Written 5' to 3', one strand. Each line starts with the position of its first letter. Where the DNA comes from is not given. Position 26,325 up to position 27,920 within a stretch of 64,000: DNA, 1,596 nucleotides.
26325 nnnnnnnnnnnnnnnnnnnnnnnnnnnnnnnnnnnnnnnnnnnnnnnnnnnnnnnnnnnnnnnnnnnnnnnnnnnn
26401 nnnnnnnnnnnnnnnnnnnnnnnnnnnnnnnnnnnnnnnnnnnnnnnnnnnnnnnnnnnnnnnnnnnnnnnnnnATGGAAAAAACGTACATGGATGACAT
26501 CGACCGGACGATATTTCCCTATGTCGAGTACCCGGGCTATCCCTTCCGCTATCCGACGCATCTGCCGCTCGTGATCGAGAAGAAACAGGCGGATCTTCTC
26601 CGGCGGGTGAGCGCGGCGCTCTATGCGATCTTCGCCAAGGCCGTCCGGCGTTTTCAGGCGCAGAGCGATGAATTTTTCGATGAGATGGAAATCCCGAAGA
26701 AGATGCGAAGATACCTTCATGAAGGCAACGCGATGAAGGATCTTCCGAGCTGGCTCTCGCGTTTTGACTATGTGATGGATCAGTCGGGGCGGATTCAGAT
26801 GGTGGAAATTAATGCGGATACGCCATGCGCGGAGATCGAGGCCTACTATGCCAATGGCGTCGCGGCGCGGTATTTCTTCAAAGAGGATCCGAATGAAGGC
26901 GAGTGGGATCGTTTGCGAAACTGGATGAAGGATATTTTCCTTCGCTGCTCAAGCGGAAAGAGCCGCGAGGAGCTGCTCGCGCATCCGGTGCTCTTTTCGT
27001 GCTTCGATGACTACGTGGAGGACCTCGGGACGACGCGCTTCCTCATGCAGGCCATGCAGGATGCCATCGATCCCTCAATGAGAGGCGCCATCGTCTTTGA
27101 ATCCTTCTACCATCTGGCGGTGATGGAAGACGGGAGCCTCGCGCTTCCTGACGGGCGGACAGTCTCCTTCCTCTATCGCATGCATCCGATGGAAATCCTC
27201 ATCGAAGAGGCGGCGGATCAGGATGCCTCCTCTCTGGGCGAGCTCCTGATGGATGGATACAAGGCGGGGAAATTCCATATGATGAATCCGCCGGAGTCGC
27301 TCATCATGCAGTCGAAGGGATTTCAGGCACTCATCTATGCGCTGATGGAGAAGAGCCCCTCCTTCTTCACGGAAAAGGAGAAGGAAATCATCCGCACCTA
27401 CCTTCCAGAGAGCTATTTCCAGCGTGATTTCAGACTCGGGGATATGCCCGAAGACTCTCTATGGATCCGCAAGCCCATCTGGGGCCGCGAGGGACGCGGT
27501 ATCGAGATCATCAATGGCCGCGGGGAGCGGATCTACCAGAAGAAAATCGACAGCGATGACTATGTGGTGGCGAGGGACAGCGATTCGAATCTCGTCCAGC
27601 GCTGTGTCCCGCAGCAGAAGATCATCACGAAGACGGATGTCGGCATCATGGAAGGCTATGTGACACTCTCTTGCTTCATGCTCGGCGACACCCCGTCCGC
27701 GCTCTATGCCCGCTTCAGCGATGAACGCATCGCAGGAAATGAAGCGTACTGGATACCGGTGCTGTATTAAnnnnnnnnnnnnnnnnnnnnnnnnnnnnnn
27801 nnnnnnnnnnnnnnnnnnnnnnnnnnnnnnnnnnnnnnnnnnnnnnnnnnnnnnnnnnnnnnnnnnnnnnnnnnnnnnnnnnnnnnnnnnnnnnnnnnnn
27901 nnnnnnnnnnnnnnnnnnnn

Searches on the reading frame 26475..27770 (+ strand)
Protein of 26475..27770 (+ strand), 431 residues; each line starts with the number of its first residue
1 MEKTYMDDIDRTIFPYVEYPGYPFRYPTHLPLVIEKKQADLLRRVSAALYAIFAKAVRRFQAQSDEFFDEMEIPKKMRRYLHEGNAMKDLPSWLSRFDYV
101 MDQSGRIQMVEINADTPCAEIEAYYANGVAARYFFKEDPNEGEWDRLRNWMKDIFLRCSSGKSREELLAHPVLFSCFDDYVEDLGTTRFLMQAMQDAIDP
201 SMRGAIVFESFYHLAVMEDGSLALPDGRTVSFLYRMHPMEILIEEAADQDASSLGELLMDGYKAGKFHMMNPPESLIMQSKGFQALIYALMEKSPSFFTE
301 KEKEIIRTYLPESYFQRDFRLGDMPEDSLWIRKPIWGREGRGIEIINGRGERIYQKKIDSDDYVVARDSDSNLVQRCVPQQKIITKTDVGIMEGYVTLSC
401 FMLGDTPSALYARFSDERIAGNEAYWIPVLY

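Call 22: search_protein_families(library=pfam, proteins=[window:26475-27770:+])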
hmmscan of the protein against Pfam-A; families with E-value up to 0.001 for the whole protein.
window:26475-27770:+ (431 aa): 1 family
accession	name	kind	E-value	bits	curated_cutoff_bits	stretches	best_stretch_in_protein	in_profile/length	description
PF03738.19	GSP_synth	-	6.8e-35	121.4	29.3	1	33-429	29-369/371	Glutathionylspermidine synthase preATP-grasp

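Call 44: find_homologous_proteins(query=window:26475-27770:+)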
Query window:26475-27770:+ (431 aa): 234 proteins with E <= 0.001 among 3731 candidates; the best 120 are listed.
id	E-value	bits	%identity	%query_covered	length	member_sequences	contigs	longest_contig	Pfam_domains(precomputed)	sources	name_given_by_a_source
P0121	4.3e-289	976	98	100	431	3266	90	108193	PF03738.20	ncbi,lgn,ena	-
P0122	1.3e-251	853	84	100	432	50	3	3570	PF03738.20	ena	-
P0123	3.6e-246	835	82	100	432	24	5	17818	PF03738.20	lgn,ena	-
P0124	3.5e-245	832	81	100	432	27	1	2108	PF03738.20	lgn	-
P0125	3.5e-221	753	74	100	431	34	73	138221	PF03738.20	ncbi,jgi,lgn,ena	-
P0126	2.4e-213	727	72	100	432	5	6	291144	PF03738.20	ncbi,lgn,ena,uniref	ncbi:glutathionylspermidine synthase family protein [Dialister sp.]|uniref:glutathionylspermidine sy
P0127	3.4e-211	720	72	100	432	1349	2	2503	PF03738.20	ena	-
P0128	1.3e-209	714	71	100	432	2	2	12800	PF03738.20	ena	-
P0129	2.6e-208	710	72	100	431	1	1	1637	PF03738.20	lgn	-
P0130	5.0e-207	706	69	100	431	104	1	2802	PF03738.20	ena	-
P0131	1.2e-201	688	68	100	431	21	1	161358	PF03738.20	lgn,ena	-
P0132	3.0e-200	684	68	100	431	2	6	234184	PF03738.20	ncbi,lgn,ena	-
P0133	7.5e-200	682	98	71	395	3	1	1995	PF03738.20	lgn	-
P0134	4.3e-180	617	61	100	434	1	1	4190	PF03738.20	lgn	-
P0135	3.1e-175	601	60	100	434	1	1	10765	PF03738.20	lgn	-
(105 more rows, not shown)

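Call 45: find_encoding_contigs(protein=P0123, flank=1500, max_places=2)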
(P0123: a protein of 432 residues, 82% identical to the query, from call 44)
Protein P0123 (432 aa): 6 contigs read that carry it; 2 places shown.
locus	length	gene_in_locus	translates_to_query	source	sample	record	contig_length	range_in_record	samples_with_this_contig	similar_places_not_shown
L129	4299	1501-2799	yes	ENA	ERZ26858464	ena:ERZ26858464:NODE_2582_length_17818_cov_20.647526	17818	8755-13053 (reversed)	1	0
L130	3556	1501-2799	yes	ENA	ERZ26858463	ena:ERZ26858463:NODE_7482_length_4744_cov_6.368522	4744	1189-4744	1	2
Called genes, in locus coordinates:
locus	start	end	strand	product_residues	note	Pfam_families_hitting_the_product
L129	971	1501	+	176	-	-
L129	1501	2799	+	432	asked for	PF03738:GSP_synth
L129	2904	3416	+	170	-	PF01613:Flavin_Reduct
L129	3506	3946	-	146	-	PF22381:Staph_reg_Sar_Rot (weak), PF01047:MarR, PF12802:MarR_2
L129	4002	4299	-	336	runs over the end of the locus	PF00135:COesterase, PF02129:Peptidase_S15 (faint), PF20434:BD-FAE, PF07859:Abhydrolase_3, PF00326:Peptidase_S9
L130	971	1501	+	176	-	-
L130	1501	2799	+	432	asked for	PF03738:GSP_synth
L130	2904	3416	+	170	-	PF01613:Flavin_Reduct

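Call 46: find_encoding_contigs(protein=P0125, flank=1500, max_places=2)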
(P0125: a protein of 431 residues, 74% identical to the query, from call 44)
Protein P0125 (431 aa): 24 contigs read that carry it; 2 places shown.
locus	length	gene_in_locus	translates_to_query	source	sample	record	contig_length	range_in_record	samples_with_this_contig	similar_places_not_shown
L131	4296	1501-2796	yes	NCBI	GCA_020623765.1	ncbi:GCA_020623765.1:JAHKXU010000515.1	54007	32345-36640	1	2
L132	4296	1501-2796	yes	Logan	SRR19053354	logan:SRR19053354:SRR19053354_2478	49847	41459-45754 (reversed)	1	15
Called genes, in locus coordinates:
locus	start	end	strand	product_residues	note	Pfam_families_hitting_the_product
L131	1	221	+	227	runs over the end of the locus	PF02361:CbiQ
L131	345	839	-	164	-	PF14819:QueF_N (faint), PF14489:QueF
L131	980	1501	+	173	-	-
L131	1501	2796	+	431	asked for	PF03738:GSP_synth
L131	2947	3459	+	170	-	PF12822:ECF_trnsprt (weak), PF02632:BioY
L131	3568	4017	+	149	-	-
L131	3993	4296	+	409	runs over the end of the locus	PF00108:Thiolase_N, PF00109:ketoacyl-synt (weak), PF02803:Thiolase_C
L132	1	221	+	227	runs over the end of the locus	PF02361:CbiQ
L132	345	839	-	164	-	PF14819:QueF_N (faint), PF14489:QueF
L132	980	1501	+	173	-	-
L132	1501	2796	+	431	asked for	PF03738:GSP_synth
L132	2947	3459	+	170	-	PF12822:ECF_trnsprt (weak), PF02632:BioY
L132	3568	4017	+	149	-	-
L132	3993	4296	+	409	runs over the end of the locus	PF00108:Thiolase_N, PF00109:ketoacyl-synt (weak), PF02803:Thiolase_C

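Call 47: find_encoding_contigs(protein=P0126, flank=1500, max_places=2)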
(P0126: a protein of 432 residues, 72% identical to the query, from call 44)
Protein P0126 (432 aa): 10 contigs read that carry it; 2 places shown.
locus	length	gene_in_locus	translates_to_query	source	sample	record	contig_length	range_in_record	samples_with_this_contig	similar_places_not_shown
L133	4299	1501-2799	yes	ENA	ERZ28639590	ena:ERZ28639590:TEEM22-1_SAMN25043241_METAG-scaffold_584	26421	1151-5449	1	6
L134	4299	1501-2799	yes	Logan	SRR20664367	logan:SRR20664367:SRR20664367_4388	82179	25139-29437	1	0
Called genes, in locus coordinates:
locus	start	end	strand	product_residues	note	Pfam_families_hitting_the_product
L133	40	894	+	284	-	PF00924:MS_channel_2nd, PF21082:MS_channel_3rd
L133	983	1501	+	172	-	-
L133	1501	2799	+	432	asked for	PF03738:GSP_synth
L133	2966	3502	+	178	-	PF12822:ECF_trnsprt (weak), PF02632:BioY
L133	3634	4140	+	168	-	-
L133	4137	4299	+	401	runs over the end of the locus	-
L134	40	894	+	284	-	PF00924:MS_channel_2nd, PF21082:MS_channel_3rd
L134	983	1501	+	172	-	-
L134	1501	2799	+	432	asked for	PF03738:GSP_synth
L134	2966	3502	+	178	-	PF12822:ECF_trnsprt (weak), PF02632:BioY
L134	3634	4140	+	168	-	-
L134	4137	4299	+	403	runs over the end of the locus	PF00108:Thiolase_N, PF00109:ketoacyl-synt (weak), PF02803:Thiolase_C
